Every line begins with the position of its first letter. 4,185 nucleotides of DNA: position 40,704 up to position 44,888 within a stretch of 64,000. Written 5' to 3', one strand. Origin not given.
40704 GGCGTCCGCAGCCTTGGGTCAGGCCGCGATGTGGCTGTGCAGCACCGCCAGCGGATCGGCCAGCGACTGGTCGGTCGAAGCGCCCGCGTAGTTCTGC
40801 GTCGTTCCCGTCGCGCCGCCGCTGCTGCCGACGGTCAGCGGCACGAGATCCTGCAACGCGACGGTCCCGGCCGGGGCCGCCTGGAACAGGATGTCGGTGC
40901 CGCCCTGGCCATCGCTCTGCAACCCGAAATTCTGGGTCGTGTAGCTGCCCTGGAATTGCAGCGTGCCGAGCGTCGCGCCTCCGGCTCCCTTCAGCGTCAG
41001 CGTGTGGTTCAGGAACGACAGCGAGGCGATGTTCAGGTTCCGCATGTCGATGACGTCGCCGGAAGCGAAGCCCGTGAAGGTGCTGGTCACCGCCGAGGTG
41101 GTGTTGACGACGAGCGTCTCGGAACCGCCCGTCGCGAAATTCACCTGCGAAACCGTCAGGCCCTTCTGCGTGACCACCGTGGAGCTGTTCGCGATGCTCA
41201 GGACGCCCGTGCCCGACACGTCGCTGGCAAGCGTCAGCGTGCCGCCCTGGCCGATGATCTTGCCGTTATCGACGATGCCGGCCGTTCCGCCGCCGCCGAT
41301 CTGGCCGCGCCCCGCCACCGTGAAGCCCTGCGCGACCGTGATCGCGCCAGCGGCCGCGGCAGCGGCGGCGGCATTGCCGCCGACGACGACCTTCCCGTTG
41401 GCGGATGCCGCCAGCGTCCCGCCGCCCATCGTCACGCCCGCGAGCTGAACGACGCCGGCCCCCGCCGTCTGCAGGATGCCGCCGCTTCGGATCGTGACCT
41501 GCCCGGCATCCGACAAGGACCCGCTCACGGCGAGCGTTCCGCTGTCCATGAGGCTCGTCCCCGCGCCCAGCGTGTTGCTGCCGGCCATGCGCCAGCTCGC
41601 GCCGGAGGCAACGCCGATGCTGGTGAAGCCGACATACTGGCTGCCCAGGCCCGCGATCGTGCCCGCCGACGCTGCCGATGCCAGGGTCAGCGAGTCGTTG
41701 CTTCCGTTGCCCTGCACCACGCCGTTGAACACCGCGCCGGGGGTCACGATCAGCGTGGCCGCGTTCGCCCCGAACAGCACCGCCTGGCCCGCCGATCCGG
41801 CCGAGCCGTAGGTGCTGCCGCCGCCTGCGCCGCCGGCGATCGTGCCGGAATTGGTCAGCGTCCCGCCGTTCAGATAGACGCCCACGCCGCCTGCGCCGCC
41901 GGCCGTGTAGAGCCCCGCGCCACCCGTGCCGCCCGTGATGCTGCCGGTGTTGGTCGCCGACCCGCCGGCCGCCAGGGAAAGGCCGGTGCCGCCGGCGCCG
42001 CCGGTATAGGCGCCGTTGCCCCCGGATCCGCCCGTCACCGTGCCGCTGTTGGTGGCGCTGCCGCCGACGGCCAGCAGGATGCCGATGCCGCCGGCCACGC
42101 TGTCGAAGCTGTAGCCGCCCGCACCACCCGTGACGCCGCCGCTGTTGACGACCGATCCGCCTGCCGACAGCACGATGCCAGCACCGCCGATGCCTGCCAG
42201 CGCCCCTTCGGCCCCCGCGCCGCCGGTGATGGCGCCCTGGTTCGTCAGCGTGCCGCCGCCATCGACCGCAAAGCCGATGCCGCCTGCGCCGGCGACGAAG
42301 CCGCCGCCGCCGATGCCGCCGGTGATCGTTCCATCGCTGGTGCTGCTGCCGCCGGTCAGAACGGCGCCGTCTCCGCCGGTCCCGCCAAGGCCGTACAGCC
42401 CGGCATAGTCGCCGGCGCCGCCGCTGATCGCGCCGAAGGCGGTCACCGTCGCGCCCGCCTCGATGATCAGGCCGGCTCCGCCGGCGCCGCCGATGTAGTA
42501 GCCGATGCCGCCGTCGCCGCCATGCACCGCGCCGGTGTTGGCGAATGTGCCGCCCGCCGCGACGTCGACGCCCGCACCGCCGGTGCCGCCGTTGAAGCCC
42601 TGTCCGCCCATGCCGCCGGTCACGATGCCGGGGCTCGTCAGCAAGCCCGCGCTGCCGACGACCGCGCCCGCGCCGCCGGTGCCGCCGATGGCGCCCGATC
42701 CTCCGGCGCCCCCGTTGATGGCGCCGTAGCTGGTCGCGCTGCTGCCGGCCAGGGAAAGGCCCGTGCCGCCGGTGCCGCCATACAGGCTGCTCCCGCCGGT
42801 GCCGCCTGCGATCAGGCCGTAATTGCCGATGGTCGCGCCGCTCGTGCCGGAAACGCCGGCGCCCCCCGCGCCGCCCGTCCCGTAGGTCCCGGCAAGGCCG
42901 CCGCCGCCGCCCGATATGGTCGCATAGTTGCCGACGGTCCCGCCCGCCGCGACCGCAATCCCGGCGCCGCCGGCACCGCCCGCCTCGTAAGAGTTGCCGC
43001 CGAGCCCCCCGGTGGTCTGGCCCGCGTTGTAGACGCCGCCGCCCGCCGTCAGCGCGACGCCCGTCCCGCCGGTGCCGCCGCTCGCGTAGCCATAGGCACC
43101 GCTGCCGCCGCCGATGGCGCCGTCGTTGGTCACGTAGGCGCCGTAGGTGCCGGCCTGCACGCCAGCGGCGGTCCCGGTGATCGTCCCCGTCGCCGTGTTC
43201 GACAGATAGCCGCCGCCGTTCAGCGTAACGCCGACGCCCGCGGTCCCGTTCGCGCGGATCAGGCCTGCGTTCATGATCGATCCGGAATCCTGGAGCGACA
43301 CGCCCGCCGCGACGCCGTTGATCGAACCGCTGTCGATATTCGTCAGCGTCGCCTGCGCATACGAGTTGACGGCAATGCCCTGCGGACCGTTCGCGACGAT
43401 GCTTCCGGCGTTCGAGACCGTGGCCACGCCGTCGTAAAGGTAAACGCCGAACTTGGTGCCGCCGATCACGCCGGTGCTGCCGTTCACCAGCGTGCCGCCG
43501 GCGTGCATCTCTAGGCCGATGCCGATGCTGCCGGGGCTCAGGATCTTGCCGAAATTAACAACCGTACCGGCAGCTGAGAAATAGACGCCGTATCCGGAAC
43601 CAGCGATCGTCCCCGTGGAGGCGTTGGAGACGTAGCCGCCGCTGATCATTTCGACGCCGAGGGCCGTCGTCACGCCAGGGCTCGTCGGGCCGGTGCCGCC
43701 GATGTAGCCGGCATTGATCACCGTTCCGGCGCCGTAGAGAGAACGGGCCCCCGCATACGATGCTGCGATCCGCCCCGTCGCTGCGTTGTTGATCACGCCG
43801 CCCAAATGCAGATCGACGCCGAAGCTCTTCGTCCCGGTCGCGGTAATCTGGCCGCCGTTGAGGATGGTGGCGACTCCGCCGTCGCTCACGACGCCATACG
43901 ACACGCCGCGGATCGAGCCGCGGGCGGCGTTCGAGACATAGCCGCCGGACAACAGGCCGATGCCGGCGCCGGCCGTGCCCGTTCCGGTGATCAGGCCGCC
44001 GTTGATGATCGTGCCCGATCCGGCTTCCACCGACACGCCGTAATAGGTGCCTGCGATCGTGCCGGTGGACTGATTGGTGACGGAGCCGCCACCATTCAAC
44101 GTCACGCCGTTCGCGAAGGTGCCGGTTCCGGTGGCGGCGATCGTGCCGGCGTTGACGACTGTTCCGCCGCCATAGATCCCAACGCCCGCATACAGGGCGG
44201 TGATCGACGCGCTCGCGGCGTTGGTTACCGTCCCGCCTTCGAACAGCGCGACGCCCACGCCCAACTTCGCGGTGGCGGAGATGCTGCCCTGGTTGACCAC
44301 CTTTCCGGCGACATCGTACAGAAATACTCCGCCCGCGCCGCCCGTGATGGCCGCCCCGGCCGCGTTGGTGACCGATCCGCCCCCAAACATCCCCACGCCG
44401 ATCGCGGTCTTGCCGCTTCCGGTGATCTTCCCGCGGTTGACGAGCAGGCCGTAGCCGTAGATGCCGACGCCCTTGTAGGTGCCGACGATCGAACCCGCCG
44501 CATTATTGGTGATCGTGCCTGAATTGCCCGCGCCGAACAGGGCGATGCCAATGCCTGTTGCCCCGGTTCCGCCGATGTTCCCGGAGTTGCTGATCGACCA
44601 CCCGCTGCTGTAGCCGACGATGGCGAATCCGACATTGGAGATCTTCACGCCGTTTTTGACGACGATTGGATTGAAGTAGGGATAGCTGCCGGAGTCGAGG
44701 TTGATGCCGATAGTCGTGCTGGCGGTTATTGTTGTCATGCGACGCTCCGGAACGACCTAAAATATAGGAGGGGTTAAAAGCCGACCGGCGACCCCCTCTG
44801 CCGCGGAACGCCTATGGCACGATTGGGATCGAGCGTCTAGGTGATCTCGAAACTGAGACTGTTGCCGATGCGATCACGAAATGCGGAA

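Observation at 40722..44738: Giant Gly/Thr/Ser/Ala-rich repeat protein with no recognisable export or anchoring signal, next to the photosynthesis cluster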

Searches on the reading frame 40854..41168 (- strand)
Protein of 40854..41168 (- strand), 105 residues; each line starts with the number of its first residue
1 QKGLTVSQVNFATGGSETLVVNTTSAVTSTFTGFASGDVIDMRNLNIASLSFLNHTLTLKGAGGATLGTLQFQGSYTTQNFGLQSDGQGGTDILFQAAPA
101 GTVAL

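Call 64: search_protein_representatives(alignment_id=A3)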
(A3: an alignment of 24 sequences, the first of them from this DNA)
Query: 24 sequences, 104 profile positions. Proteins with E-value up to 0.001 (for the whole library): 7940; up to 1e-10: 2380; up to 1e-30: 79. The best 150 are listed.
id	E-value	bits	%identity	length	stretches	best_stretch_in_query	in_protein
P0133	3.9e-95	328.8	-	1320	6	2-99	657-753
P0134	7.8e-87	302.1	-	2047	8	6-96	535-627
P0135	2.3e-85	297.4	-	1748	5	6-96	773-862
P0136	2.8e-81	284.2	-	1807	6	5-96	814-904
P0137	2.6e-66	236.1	-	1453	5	14-96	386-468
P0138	1.4e-65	233.8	-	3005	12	6-100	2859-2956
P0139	9.1e-59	211.9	-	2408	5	5-96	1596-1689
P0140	3.5e-57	206.8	-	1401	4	7-97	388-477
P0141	8.3e-55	199.2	-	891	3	7-99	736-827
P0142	1.3e-53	195.3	-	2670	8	7-93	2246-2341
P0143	3.9e-52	190.6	-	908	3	3-100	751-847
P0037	2.3e-51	188.1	-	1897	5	4-98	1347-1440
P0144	3.8e-51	187.4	-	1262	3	5-95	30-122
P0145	7.0e-50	183.4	-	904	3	4-101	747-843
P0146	2.5e-49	181.6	-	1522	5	3-92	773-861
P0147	3.2e-49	181.2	-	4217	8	6-95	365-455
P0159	8.9e-42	157.3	-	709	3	2-101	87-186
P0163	3.6e-39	148.9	-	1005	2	2-101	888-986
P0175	4.0e-36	139.1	-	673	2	5-96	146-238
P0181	9.6e-35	134.7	-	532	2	8-95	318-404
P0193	8.4e-33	128.5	-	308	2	3-100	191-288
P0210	1.5e-30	121.2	-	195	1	2-102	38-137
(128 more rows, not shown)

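Call 65: search_protein_families(library=pfam, proteins=[P0133, P0141, P0143, P0159, P0175, P0181, P0193, P0210, P0163, P0144], max_evalue=0.001)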
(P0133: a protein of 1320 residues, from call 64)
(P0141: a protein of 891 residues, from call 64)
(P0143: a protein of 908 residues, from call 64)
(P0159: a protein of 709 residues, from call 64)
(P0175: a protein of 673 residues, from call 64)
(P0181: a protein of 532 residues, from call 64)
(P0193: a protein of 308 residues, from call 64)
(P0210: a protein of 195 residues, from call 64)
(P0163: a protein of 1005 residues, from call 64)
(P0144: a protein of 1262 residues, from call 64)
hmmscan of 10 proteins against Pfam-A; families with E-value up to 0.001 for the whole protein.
P0133 (1320 aa): 0 families

P0141 (891 aa): 0 families

P0143 (908 aa): 0 families

P0159 (709 aa): 0 families

P0175 (673 aa): 2 families
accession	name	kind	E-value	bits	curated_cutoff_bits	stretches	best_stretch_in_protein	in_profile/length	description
PF07873.16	YabP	-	2.3e-06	27.7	27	0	348-389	24-64/64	YabP family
PF10162.14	G8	-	0.00053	20.3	22.9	0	257-320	2-62/124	G8 domain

P0181 (532 aa): 0 families

P0193 (308 aa): 0 families

P0210 (195 aa): 0 families

P0163 (1005 aa): 1 family
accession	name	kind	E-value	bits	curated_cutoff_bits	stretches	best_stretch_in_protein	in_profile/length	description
PF11765.13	Hyphal_reg_CWP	-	6.7e-07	28.9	28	0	229-324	76-170/328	Hyphally regulated cell wall protein N-terminal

P0144 (1262 aa): 1 family
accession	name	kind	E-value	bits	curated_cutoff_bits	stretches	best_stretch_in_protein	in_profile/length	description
PF13403.11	Hint_2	-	2.1e-46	158.4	28.4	1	1069-1202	1-145/147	Hint domain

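Call 66: search_protein_families(library=pfam, proteins=[P0147, P0138, P0142], max_evalue=0.001)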
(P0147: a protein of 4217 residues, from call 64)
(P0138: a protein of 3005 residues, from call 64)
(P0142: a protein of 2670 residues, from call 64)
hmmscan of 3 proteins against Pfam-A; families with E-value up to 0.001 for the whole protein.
P0147 (4217 aa): 3 families
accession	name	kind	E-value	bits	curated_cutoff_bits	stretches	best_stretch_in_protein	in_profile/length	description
PF19077.6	Big_13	-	1.6e-15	57.9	27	1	3480-3572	6-102/102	Bacterial Ig-like domain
PF13946.11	DUF4214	-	3.1e-13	50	23.2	0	3935-3979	25-70/72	Domain of unknown function (DUF4214)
PF16168.11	AIDA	-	3.3e-11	43.5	27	3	2769-2812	20-63/63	Adhesin of bacterial autotransporter system, probable stalk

P0138 (3005 aa): 0 families

P0142 (2670 aa): 2 families
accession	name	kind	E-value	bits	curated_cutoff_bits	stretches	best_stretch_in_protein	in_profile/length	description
PF13403.11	Hint_2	-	1e-41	143.1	28.4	1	2344-2481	1-146/147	Hint domain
PF16168.11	AIDA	-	3e-33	114.1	27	6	1261-1309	13-62/63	Adhesin of bacterial autotransporter system, probable stalk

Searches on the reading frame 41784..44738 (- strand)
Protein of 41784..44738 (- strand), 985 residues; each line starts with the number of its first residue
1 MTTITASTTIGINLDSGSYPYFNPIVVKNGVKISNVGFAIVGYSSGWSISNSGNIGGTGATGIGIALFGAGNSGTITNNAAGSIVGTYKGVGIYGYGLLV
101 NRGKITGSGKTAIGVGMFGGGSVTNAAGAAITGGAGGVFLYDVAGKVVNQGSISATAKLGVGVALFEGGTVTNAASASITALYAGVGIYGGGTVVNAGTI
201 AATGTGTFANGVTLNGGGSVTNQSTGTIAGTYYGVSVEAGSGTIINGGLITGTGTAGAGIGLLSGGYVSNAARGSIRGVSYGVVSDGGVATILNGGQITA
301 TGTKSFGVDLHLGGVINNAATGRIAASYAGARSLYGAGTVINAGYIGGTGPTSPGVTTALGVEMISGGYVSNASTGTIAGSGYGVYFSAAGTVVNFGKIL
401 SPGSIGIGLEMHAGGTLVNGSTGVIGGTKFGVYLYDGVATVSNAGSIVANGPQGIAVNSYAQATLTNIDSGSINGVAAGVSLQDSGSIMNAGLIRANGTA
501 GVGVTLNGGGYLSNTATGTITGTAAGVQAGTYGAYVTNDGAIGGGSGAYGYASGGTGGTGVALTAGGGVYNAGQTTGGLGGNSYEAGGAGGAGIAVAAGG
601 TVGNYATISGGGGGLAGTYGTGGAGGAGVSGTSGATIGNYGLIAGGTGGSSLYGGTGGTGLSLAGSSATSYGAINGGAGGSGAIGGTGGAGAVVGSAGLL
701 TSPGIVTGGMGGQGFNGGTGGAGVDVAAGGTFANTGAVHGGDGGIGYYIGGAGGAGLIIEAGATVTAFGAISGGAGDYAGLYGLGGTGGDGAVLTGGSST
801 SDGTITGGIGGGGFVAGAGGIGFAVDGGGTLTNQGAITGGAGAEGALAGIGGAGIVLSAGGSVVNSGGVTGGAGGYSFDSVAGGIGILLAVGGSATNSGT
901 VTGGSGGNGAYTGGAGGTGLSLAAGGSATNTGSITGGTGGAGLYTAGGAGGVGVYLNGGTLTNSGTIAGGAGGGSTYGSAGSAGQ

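Call 67: predict_structure(alignment_id=A2)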
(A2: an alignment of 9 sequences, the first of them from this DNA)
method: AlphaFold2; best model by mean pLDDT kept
length: 985 residues; sequences in the alignment: 9
mean_pLDDT: 74.7   pTM: 0.68
mean pLDDT of the five models: 74.7, 73.2, 73.1, 73.0, 72.0
residues with pLDDT >= 90: 413; 70-90: 219; 50-70: 129; < 50: 224
segments of 3 or more residues with pLDDT < 50: 351-356, 547-555, 580-588, 613-623, 662-666, 668-759, 761-763, 767-792, 796-798, 806-821, 843-848, 876-881, 907-914, 940-949, 977-985
pLDDT, mean of each block of 10 residues (from residue 1): 84 67 81 72 71 88 82 86 94 91 94 92 97 96 95 95 96 98 96 98 90 96 98 94 97 94 96 97 95 98 93 97 96 96 91 58 96 98 95 98 93 96 97 94 97 94 94 96 94 91 91 94 88 89 62 56 87 67 44 76 79 41 59 69 64 55 46 29 26 31 32 28 41 42 28 42 49 37 30 48 46 35 59 72 49 68 81 53 70 81 60 59 78 71 43 71 77 48 34
secondary structure, 60 per line:
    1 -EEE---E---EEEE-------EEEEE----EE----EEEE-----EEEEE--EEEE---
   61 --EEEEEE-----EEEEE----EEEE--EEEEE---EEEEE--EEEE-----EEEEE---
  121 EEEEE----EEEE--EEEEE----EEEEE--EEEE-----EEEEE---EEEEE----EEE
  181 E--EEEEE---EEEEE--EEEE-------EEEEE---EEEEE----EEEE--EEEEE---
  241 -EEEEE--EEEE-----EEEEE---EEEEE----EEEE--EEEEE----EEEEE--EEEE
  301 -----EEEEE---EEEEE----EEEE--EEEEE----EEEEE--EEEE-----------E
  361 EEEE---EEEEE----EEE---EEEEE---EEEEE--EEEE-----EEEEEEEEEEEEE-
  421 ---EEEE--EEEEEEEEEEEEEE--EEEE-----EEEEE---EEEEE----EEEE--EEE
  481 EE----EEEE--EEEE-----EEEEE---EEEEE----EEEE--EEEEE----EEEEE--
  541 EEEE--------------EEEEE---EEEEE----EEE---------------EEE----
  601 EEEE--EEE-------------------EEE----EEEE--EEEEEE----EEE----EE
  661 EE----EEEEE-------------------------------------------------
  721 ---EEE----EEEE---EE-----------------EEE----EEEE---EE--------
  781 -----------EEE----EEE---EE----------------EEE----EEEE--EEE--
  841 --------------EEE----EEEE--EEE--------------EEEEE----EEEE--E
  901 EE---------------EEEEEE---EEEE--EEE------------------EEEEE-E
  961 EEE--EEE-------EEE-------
elements in order (helices of 4 or more, strands of 3 or more residues): E2-4 E12-15 E23-27 E38-41 E47-51 E54-57 E63-68 E74-78 E83-86 E89-93 E97-101 E104-107 E113-117 E121-125 E130-133 E136-140 E145-149 E152-155 E161-165 E169-173 E178-181 E184-188 E192-196 E199-202 E210-214 E218-222 E227-230 E233-237 E242-246 E249-252 E258-262 E266-270 E275-278 E281-285 E290-294 E297-300 E306-310 E314-318 E323-326 E329-333 E338-342 E345-348 E360-364 E368-372 E377-379 E383-387 E391-395 E398-401 E407-419 E424-427 E430-443 E446-449 E455-459 E463-467 E472-475 E478-482 E487-490 E493-496 E502-506 E510-514 E519-522 E525-529 E534-538 E541-544 E559-563 E567-571 E576-578 E594-596 E601-604 E607-609 E629-631 E636-639 E642-647 E652-654 E659-662 E667-671 E724-726 E731-734 E757-759 E764-767 E792-794 E799-801 E823-825 E830-833 E836-838 E855-857 E862-865 E868-870 E885-889 E894-897 E900-902 E918-923 E927-930 E933-935 E954-958 E960-963 E966-968 E976-978
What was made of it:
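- AF2 beta-helix for residues 1-545 (pLDDT >90, call 67).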

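Call 70: fold_search(model_id=the predicted structure, library=pdb)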
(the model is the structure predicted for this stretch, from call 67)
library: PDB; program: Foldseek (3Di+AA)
matches with E <= 10: 136; with E <= 0.001: 0
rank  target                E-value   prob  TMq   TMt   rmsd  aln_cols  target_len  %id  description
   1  7ko9                  1.9e-03  0.97  0.18  0.28  17.7       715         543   14  Crystal structure of antigen 43 from uropathogenic Escherichia coli UTI89 (released 2022-03-09)
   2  9qe7                  5.2e-03  0.97  0.30  0.22  17.1      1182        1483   13  Membrane-distal part of extracellular domain of the Fap2 autotransporter adhesin from Fusobacterium nucleatum ATCC23726 (released 2025-07-30)
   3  7koh_B                6.2e-03  0.91  0.18  0.28  16.3       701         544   15  Crystal structure of antigen 43 from Escherichia coli EDL933 (released 2022-03-09)
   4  8bwk_B                3.5e-02  0.23  0.15  0.18  26.6       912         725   10  Metagenomic derived PL6 alginate lyase (released 2023-12-20)
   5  4kh3                  5.1e-02  0.77  0.19  0.32  15.7       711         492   15  Structure of a bacterial self-associating protein (released 2014-01-15)
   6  7kob                  9.1e-02  0.93  0.20  0.44   9.3       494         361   13  Crystal structure of antigen 43b from Escherichia coli CFT073 (released 2022-03-09)
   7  7koh_D                1.8e-01  0.33  0.16  0.25  16.8       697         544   16  Crystal structure of antigen 43 from Escherichia coli EDL933 (released 2022-03-09)
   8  7koh_C                2.2e-01  0.75  0.23  0.37  17.1       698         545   14  Crystal structure of antigen 43 from Escherichia coli EDL933 (released 2022-03-09)
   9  7dmk_C                2.3e-01  0.12  0.13  0.15  25.1       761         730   10  PL6 alginate lyase BcAlyPL6 (released 2021-10-06)
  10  3syj                  2.5e-01  0.15  0.16  0.17  14.1       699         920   10  Crystal structure of the Haemophilus influenzae Hap adhesin (released 2011-08-24)
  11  2iou_G                2.7e-01  0.75  0.24  0.41  11.3       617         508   14  Major Tropism Determinant P1 (Mtd-P1) Variant Complexed with Bordetella brochiseptica Virulence Factor Pertactin extra (released 2007-10-23)
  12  7dmk_D                3.1e-01  0.08  0.11  0.13  26.2       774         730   10  PL6 alginate lyase BcAlyPL6 (released 2021-10-06)
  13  2vfq                  3.6e-01  0.06  0.08  0.12  18.8       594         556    8  Low Temperature Structure of P22 Tailspike Protein Fragment (109-666), Mutant V450A (released 2008-12-16)
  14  8bwk_D                3.7e-01  0.09  0.14  0.18  26.1       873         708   10  Metagenomic derived PL6 alginate lyase (released 2023-12-20)
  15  8bwk_C                4.4e-01  0.08  0.13  0.17  26.8       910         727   10  Metagenomic derived PL6 alginate lyase (released 2023-12-20)
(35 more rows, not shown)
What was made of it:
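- On Classical autotransporter (type Va): calls 67, 70
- PL6 alginate lyases, polygalacturonases and tailspike depolymerases appear among the fold matches (call 70). These fold matches have low probability (0.02-0.23), whereas the adhesin passengers score 0.9-0.97 (call 70). The best structural neighbours are Ag43, Fap2, pertactin, Hap and EtpA (call 70).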
